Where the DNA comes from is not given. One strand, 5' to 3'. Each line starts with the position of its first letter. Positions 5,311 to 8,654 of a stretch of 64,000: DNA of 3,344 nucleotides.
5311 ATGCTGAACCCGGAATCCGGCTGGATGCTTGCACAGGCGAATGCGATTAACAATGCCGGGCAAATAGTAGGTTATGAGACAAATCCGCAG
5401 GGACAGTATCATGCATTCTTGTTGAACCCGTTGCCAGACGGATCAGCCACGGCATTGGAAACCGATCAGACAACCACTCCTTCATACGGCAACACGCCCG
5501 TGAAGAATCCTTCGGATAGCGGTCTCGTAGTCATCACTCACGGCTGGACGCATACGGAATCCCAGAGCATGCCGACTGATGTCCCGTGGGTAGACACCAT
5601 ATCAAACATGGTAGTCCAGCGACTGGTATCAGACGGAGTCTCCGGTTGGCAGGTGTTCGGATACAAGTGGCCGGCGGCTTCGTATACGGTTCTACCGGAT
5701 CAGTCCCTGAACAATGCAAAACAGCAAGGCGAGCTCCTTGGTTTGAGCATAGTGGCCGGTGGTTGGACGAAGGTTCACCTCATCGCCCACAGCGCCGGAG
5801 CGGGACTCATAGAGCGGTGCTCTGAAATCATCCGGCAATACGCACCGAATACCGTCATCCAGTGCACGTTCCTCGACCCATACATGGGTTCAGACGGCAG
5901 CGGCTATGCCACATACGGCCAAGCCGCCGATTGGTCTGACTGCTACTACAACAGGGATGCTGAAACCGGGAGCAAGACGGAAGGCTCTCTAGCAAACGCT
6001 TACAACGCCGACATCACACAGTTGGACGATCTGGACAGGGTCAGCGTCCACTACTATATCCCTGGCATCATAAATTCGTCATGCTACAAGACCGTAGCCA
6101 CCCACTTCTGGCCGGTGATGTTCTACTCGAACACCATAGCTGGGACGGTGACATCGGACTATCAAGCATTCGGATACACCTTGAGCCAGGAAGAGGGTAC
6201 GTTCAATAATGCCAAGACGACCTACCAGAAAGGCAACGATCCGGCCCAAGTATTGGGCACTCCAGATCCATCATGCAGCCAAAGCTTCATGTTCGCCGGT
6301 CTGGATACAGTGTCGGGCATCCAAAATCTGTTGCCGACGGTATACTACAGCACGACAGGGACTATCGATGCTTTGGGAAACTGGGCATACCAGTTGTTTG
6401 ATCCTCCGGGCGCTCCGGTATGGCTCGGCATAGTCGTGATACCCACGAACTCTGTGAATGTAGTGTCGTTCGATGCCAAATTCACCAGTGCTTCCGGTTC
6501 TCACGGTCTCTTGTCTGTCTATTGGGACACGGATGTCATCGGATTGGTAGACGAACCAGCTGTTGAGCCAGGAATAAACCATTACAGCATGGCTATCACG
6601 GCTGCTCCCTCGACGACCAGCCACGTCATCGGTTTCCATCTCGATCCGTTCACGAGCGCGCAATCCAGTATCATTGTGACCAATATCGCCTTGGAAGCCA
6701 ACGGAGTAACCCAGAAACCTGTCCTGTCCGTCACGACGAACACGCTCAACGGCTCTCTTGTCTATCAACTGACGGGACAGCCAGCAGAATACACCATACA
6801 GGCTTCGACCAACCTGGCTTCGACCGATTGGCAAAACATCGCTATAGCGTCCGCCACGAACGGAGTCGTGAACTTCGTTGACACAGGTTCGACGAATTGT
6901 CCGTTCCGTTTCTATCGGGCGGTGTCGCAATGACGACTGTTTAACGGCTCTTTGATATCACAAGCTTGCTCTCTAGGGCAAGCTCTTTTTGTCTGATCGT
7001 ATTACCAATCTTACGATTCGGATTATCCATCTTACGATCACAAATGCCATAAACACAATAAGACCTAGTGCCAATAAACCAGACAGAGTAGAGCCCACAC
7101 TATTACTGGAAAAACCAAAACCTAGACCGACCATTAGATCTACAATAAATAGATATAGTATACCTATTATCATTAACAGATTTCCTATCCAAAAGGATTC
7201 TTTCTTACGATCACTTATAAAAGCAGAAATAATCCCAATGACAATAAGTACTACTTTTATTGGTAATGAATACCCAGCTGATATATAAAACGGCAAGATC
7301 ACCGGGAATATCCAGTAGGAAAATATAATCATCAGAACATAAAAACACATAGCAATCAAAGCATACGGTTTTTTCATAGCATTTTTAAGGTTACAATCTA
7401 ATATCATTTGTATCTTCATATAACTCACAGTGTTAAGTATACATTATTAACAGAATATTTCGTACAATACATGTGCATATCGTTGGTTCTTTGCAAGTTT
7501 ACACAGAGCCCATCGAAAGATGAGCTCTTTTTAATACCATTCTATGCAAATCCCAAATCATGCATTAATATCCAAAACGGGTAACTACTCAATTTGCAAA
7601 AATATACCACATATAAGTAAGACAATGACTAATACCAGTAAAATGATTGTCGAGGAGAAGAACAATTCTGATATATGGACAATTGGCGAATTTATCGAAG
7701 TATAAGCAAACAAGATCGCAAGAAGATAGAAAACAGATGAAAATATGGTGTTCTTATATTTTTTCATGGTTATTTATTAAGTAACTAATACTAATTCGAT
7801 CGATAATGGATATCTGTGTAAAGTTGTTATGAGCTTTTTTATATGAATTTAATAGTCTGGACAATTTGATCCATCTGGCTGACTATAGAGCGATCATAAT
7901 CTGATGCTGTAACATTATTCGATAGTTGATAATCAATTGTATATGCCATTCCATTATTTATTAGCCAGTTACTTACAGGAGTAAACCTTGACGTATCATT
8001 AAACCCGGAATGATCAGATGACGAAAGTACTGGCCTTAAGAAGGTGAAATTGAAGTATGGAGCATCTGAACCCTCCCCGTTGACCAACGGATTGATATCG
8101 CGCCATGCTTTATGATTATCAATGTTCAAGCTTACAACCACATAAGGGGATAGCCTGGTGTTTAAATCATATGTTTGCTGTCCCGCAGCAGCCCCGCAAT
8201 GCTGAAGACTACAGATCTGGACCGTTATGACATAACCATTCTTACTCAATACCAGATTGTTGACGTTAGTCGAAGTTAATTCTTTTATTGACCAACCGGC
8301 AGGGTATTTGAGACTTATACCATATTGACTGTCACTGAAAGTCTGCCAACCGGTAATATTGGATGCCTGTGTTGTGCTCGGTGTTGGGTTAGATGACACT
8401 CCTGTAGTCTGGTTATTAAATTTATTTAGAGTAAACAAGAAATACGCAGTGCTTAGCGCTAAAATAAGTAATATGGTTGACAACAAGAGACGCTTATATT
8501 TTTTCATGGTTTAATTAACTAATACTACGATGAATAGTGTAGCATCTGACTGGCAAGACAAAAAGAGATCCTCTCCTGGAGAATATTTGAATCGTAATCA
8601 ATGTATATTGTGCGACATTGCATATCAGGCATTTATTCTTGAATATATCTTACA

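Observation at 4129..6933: Secreted HAF-repeat + lipase-like protein sharing a distinctive C-terminal module with a second secreted protein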

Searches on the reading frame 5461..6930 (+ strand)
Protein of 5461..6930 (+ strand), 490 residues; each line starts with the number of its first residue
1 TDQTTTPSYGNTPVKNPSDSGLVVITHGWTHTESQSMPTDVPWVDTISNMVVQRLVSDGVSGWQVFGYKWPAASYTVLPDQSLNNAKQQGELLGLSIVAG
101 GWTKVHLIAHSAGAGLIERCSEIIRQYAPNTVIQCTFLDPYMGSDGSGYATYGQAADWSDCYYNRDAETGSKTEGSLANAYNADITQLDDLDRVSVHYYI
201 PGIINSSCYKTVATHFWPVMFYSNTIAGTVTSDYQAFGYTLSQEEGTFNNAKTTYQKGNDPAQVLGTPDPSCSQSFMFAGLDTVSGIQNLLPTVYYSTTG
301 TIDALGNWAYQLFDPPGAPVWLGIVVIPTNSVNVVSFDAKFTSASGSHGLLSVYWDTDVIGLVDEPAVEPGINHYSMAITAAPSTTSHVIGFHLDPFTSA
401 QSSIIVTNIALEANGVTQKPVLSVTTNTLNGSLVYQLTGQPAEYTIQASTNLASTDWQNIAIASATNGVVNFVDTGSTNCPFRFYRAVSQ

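Call 43: search_solved_structures(query=A3, max_evalue=1, show_alignments=2)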
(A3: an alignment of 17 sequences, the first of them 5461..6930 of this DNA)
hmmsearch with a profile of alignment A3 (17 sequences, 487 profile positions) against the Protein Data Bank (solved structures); distinct sequences matched with E-value up to 1: 1.
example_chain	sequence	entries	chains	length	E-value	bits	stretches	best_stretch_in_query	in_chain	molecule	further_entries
2ppl_A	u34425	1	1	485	0.2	13.6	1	25-120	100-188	Pancreatic lipase-related protein 1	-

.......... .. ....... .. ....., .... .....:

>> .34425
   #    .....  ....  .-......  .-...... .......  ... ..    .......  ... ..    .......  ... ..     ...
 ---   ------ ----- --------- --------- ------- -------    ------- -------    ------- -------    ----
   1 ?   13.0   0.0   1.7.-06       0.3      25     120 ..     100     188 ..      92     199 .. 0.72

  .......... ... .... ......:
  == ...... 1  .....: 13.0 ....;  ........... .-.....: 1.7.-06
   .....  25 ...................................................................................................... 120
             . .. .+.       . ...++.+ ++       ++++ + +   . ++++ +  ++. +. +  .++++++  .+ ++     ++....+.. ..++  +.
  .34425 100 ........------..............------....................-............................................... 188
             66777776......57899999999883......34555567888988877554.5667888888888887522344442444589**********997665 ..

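Call 50: predict_structure(alignment_id=A3)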
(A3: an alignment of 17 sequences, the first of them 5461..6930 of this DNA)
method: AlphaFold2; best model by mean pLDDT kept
length: 490 residues; sequences in the alignment: 17
mean_pLDDT: 74.5   pTM: 0.56
mean pLDDT of the five models: 74.5, 72.7, 60.3, 59.8, 59.6
residues with pLDDT >= 90: 86; 70-90: 248; 50-70: 113; < 50: 43
segments of 3 or more residues with pLDDT < 50: 1-4, 167-173, 197-206, 273-293
pLDDT, mean of each block of 10 residues (from residue 1): 54 88 93 70 88 88 92 84 89 95 95 92 96 93 63 88 64 67 82 54 51 78 84 73 73 74 76 35 28 49 60 70 74 74 75 87 72 71 78 78 75 67 76 77 78 78 70 64 70
secondary structure, 60 per line:
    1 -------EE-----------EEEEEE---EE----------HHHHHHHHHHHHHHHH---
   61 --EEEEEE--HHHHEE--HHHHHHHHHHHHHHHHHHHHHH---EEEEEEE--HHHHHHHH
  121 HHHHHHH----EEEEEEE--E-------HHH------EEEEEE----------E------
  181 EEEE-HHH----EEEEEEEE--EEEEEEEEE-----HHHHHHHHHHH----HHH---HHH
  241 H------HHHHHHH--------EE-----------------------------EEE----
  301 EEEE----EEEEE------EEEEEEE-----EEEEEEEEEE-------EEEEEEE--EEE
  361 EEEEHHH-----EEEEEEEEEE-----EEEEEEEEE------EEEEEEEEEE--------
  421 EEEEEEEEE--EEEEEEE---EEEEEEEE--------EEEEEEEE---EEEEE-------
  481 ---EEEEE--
elements in order: E21-26 H42-57 E63-68 H71-74 H79-100 E104-110 H113-127 E132-138 E158-163 E181-184 E193-200 E203-211 H217-227 H238-241 H248-254 E294-296 E301-304 E309-313 E320-326 E332-341 E349-355 E358-364 E373-382 E388-396 E403-412 E421-429 E432-438 E442-449 E458-465 E469-473 E484-488

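Call 54: fold_search(model_id=the predicted structure, library=pdb)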
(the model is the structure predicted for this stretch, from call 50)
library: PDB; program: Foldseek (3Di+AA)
matches with E <= 10: 1623; with E <= 0.001: 83
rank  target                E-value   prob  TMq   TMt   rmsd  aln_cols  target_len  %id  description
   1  2vtf_A                6.7e-09  1.00  0.17  0.14  22.3       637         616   10  X-ray crystal structure of the Endo-beta-N-acetylglucosaminidase from Arthrobacter protophormiae E173Q mutant reveals  (released 2009-03-31)
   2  3fha_C                3.8e-08  0.99  0.17  0.15  22.2       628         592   10  Structure of endo-beta-N-acetylglucosaminidase A (released 2009-04-28)
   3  3fha_A                3.8e-08  0.99  0.17  0.15  22.7       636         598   10  Structure of endo-beta-N-acetylglucosaminidase A (released 2009-04-28)
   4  2vtf_B                6.1e-08  0.99  0.17  0.15  22.4       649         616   11  X-ray crystal structure of the Endo-beta-N-acetylglucosaminidase from Arthrobacter protophormiae E173Q mutant reveals  (released 2009-03-31)
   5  3wnl_A                8.7e-08  1.00  0.20  0.15  20.2       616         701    8  D308A mutant of Bacillus circulans T-3040 cycloisomaltooligosaccharide glucanotransferase complexed with isomaltohexao (released 2014-02-05)
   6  3wnk                  1.0e-07  1.00  0.21  0.16  17.8       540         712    8  Crystal Structure of Bacillus circulans T-3040 cycloisomaltooligosaccharide glucanotransferase (released 2014-02-05)
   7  3wnp_A                2.0e-07  1.00  0.20  0.16  18.0       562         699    8  D308A, F268V, D469Y, A513V, and Y515S quintuple mutant of Bacillus circulans T-3040 cycloisomaltooligosaccharide gluca (released 2014-02-05)
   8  3wnn_B                2.5e-07  1.00  0.20  0.15  18.9       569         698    8  D308A mutant of Bacillus circulans T-3040 cycloisomaltooligosaccharide glucanotransferase complexed with isomaltooctao (released 2014-02-05)
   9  3fhq_B                4.1e-07  0.98  0.17  0.15  22.2       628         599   10  Structure of endo-beta-N-acetylglucosaminidase A (released 2009-05-05)
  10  8yzn                  4.3e-07  1.00  0.22  0.22  18.6       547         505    9  Crystal structural analysis of PaL (released 2024-04-17)
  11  3fhq_F                4.3e-07  0.98  0.18  0.15  22.9       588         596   12  Structure of endo-beta-N-acetylglucosaminidase A (released 2009-05-05)
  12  5g56                  4.8e-07  0.96  0.16  0.12  23.3       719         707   10  THE TETRA-MODULAR CELLULOSOMAL ARABINOXYLANASE CtXyl5A STRUCTURE AS REVEALED BY X-RAY CRYSTALLOGRAPHY (released 2016-06-29)
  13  4yrd_B                6.1e-07  0.98  0.15  0.20  24.4       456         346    6  Crystal structure of CapF with inhibitor 3-isopropenyl-tropolone (released 2015-10-21)
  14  8yzo                  7.8e-07  0.99  0.21  0.21  18.7       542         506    9  Crystal structural analysis of PaL mutant L297M (released 2024-04-17)
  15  1wky                  9.9e-07  0.99  0.18  0.19  21.1       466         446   11  Crystal structure of alkaline mannanase from Bacillus sp. strain JAMB-602: catalytic domain and its Carbohydrate Binding (released 2005-06-15)
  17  6wpx_A                2.0e-06  1.00  0.23  0.24  18.0       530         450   10  Crystal structure of Bacillus licheniformis lipase BlEst2 in propetide form (released 2021-06-09)
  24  6wpx_B                1.1e-05  0.99  0.23  0.25  17.9       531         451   10  Crystal structure of Bacillus licheniformis lipase BlEst2 in propetide form (released 2021-06-09)
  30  4qnn_A                3.5e-05  1.00  0.28  0.45   6.5       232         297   16  Crystal Structure of phospholipase A 1 from hornet(Vespa basalis) venom (released 2015-06-24)
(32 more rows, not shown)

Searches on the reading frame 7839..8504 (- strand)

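Call 19: search_protein_families(library=pfam, proteins=[window:7839-8504:-], max_evalue=0.001)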
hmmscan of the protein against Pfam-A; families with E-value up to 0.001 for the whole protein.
window:7839-8504:- (221 aa): 1 family
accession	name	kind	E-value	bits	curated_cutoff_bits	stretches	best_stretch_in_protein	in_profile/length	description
PF18933.6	PsbP_2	-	1.3e-05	25.7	27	1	12-97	2-92/184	PsbP-like protein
